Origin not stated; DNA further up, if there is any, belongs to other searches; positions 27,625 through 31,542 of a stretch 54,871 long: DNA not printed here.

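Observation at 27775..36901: Cohesin-like and dockerin-like modules occur in cis in three paralogous N-terminal cassettes, with a conserved Cys pair bracketing each dockerin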

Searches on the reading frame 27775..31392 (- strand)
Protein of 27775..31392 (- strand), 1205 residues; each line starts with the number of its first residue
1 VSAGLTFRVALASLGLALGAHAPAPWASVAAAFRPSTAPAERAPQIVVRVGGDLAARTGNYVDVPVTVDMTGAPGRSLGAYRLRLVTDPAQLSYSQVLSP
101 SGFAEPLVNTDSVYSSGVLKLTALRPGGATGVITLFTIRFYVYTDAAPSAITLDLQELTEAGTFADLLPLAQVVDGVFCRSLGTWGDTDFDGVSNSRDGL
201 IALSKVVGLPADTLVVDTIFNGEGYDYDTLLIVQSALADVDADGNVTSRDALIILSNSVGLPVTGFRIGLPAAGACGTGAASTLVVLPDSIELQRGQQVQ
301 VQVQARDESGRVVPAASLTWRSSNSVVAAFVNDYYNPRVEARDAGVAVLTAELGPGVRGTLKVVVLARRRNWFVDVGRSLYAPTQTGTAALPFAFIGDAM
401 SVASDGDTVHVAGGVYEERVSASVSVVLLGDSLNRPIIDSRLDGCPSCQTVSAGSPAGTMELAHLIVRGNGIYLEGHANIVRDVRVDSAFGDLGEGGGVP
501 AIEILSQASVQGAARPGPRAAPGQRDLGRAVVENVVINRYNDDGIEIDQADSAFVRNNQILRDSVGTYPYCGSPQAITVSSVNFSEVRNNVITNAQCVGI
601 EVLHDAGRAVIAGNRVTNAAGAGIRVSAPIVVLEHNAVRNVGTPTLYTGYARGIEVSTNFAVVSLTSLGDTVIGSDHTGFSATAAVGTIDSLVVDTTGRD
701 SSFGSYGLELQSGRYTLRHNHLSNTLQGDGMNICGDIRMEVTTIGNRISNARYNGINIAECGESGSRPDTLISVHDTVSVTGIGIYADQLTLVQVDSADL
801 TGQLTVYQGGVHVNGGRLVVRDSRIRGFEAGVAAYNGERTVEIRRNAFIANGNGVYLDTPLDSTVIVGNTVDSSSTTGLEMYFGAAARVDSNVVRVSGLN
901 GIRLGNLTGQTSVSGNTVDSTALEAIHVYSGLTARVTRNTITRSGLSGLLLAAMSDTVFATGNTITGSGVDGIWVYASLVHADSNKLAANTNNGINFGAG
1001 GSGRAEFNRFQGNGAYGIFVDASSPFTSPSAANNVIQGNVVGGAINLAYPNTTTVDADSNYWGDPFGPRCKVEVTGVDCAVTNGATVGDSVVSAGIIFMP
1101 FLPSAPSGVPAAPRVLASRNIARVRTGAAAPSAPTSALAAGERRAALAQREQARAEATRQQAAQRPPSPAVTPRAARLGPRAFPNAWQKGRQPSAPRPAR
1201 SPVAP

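Call 6: search_protein_families(library=pfam, proteins=[window:27775-31392:-], max_evalue=0.1)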
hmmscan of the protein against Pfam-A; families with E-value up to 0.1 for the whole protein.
window:27775-31392:- (1205 aa): 3 families
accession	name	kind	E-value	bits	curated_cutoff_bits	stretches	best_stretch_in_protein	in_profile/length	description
PF13229.12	Beta_helix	-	1.1e-30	106.8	25.9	3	908-1044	8-142/158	Right handed beta helix region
PF05048.19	NosD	-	4.1e-16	59.5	23.6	3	806-941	37-169/212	Periplasmic copper-binding protein (NosD)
PF00963.24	Cohesin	-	0.00048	20.8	24.1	1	49-149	4-108/139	Cohesin domain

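Call 18: search_protein_families(library=ncbifam, proteins=[window:27775-31392:-], max_evalue=0.01)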
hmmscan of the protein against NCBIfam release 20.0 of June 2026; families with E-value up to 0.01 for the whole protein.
window:27775-31392:- (1205 aa): 2 families
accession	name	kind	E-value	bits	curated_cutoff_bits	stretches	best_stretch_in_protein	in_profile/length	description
TIGR04247.1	NosD_copper_fam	subfamily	8.4e-10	37.8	300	0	804-1064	50-310/377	nitrous oxide reductase family maturation protein NosD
NF047854.1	LIC10774_subfam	equivalog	0.0003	19.8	380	0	384-420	71-107/358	LIC10774/LIC10365 family surface protein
